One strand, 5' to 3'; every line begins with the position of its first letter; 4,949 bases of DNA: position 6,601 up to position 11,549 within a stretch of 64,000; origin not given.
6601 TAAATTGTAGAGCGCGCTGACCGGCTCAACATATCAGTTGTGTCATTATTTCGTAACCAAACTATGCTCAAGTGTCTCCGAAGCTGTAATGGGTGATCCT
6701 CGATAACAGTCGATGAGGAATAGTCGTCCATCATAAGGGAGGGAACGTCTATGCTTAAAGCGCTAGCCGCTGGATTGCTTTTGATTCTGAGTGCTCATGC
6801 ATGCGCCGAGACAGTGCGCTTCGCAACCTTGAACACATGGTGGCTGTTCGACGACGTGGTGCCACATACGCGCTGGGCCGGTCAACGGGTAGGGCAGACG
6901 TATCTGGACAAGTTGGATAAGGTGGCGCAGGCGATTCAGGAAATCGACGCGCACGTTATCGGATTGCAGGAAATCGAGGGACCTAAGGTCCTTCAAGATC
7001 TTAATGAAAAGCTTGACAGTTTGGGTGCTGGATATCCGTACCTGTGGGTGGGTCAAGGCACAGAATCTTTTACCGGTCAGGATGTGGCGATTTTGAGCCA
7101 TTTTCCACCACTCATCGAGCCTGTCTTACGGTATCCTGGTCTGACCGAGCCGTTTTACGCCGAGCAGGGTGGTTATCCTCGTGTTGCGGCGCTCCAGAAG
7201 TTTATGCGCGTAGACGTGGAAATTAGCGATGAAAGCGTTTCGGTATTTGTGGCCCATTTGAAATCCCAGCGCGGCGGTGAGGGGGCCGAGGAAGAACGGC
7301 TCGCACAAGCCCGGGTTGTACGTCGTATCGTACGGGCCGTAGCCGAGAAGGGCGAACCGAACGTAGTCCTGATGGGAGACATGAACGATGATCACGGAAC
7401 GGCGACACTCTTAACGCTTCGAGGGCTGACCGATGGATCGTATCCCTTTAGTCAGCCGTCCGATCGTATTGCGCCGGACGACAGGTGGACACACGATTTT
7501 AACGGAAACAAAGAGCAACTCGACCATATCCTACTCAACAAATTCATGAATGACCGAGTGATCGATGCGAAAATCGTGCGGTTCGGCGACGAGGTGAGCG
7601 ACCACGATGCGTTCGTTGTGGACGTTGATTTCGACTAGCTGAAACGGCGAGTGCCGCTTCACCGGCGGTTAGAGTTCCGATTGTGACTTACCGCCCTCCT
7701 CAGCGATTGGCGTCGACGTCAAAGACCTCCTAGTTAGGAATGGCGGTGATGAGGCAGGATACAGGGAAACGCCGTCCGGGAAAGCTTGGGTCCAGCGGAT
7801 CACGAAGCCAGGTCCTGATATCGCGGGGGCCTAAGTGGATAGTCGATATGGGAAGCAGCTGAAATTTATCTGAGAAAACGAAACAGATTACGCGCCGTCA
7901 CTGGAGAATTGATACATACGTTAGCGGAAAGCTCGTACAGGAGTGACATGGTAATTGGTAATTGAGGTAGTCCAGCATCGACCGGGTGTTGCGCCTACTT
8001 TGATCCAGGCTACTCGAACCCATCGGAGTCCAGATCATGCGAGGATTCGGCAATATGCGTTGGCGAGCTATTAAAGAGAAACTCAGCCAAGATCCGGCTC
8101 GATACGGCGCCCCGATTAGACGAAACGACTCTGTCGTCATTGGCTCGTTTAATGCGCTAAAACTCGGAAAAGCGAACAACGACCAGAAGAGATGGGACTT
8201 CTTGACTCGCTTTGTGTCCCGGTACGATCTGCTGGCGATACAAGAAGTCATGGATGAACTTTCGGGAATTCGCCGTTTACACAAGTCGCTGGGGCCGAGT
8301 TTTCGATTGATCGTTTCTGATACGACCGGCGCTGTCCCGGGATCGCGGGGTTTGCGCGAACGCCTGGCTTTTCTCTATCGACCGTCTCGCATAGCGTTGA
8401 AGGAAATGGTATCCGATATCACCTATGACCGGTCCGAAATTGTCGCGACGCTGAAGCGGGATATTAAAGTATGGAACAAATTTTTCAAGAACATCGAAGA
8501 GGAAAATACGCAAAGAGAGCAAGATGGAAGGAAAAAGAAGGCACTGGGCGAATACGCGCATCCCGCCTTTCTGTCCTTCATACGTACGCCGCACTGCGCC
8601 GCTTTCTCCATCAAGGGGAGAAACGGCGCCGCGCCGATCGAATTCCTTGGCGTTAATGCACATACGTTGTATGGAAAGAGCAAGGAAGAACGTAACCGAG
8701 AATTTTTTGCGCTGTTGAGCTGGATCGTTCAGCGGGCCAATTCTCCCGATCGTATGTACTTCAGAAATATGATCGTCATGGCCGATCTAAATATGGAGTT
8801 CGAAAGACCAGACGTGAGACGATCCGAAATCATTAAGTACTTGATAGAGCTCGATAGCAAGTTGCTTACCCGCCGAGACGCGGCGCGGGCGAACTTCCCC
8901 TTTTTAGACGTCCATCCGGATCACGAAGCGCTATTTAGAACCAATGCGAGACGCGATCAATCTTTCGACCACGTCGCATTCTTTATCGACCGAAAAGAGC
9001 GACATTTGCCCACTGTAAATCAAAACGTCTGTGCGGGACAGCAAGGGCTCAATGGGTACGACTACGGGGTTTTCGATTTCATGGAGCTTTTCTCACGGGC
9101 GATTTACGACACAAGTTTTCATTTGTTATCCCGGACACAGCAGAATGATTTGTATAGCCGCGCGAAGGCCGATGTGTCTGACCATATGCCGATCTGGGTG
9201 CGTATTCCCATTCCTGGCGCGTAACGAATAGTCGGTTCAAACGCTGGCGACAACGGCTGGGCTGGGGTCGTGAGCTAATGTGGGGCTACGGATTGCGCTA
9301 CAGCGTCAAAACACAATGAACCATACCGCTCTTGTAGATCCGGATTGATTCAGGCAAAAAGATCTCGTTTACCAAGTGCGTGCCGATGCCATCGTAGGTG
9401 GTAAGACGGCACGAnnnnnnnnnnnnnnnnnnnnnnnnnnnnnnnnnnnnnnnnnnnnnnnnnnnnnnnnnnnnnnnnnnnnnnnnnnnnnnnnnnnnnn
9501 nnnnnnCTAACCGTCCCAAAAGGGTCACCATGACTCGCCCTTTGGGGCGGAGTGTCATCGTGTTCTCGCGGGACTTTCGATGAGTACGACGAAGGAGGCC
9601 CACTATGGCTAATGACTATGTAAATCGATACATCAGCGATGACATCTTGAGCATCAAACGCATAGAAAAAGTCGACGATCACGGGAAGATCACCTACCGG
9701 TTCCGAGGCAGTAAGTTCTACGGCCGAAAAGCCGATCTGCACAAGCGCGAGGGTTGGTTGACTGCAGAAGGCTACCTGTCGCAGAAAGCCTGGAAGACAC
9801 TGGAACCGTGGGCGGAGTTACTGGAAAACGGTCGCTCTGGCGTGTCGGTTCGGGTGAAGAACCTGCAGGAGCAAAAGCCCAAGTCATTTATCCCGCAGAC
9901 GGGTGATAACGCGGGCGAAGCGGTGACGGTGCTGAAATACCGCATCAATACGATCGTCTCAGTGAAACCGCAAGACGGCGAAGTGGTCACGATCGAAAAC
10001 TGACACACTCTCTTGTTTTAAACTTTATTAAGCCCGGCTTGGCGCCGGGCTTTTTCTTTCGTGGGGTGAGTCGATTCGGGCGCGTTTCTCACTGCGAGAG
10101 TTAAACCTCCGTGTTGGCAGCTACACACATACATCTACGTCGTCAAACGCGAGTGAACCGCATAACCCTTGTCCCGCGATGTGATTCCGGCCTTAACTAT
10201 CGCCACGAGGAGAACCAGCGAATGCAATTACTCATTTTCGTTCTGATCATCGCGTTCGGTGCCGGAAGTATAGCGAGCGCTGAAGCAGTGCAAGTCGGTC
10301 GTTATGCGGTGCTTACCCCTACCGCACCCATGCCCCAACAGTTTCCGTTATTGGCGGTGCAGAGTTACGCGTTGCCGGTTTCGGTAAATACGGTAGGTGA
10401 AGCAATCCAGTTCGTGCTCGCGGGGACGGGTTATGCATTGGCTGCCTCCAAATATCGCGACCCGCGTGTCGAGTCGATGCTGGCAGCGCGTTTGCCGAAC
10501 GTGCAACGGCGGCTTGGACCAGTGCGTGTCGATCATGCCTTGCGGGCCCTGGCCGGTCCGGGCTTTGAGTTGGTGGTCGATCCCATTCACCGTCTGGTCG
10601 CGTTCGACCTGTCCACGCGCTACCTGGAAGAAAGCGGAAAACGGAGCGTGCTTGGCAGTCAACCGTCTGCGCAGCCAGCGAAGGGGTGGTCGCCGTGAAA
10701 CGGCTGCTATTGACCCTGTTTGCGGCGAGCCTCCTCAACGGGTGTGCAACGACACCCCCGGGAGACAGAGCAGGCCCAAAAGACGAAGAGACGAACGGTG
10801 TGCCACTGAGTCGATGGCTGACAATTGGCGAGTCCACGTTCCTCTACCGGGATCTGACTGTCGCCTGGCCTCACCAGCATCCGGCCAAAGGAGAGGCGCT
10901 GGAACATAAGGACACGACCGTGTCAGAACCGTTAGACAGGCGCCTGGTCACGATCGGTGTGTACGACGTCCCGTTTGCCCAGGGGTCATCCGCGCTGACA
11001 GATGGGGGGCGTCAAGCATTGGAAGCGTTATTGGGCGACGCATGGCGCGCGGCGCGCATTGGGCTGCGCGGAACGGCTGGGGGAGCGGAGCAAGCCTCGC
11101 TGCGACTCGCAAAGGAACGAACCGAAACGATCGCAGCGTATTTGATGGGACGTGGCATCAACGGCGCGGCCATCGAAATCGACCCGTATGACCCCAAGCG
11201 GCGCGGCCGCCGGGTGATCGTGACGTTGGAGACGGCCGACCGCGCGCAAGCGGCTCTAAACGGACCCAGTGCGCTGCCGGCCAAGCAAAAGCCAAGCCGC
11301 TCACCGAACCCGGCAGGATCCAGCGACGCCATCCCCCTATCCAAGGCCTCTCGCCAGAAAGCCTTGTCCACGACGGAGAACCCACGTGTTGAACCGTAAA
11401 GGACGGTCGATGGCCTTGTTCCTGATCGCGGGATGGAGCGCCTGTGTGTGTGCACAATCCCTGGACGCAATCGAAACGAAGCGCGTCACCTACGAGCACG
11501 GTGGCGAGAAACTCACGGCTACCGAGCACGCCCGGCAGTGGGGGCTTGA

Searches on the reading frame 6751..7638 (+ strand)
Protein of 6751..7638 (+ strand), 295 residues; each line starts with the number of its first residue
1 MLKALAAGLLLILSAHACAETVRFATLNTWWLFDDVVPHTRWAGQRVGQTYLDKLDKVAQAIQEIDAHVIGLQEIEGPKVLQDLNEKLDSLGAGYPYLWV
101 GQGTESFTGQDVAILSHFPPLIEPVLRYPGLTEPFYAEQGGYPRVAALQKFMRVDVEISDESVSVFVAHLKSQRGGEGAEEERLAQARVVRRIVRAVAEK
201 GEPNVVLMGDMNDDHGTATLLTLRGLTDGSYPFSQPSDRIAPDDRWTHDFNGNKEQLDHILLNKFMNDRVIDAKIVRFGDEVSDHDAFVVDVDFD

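Call 80: search_protein_families(library=pfam, proteins=[window:6751-7638:+], max_evalue=0.001)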
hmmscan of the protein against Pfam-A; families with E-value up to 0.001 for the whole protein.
window:6751-7638:+ (295 aa): 2 families
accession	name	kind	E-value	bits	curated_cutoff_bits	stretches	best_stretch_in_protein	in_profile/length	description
PF03372.29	Exo_endo_phos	-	4.7e-14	53.1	24.5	1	53-285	17-225/225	Endonuclease/Exonuclease/phosphatase family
PF19580.5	Exo_endo_phos_3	-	5.1e-14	52.5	27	1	48-216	34-199/311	Endonuclease/Exonuclease/phosphatase family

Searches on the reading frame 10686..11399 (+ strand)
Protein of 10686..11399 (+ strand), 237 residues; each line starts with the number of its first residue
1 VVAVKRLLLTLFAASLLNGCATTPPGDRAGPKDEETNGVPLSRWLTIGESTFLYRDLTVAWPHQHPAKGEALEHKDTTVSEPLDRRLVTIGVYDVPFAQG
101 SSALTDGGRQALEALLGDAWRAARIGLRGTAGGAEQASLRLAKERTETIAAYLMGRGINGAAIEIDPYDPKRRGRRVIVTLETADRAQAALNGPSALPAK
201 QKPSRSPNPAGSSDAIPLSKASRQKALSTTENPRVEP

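Call 80: search_protein_families(library=pfam, proteins=[window:10686-11399:+], max_evalue=0.001)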
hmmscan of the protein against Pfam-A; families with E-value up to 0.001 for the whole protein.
window:10686-11399:+ (237 aa): 1 family
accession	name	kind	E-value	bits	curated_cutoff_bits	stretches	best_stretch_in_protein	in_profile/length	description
PF00691.25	OmpA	-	0.00046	20.9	27.2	1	97-165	2-76/98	OmpA family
